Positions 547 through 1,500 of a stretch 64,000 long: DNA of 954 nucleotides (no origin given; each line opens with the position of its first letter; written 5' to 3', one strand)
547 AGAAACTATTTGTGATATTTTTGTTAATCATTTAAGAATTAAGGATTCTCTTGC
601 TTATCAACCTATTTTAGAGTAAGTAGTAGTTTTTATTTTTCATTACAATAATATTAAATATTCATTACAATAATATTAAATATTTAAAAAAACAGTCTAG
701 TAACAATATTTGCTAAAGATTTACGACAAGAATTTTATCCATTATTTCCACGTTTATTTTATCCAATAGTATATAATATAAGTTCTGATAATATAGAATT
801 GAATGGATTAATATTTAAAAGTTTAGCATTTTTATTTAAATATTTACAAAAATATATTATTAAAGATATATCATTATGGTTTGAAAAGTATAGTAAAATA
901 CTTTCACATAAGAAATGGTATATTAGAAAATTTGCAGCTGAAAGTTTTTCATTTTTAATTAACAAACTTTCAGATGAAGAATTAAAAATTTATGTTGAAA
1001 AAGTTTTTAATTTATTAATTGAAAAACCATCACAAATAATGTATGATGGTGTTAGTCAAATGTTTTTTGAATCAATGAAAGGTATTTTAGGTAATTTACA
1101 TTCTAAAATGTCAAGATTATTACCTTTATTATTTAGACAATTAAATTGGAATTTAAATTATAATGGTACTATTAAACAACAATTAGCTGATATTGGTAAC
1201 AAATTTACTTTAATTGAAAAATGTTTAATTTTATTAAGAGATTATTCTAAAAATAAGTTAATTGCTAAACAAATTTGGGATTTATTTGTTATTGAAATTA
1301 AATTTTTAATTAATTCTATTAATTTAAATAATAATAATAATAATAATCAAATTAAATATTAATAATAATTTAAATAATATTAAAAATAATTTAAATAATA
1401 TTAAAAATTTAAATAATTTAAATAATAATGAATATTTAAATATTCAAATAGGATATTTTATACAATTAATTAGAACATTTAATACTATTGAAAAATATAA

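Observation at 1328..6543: Three reading-frame discontinuities inside an otherwise intact UTP20 gene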

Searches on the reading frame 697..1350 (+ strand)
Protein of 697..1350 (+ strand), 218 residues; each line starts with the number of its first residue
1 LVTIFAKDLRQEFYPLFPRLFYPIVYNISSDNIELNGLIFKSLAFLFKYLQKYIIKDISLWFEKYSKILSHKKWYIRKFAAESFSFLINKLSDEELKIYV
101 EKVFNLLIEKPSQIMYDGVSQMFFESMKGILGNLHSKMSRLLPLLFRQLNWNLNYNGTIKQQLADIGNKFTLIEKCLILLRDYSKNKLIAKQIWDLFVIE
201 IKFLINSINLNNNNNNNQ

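Call 36: search_protein_families(library=pfam, proteins=[window:697-1350:+], max_evalue=0.01)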
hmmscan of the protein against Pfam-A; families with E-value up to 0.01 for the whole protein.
window:697-1350:+ (218 aa): 0 families
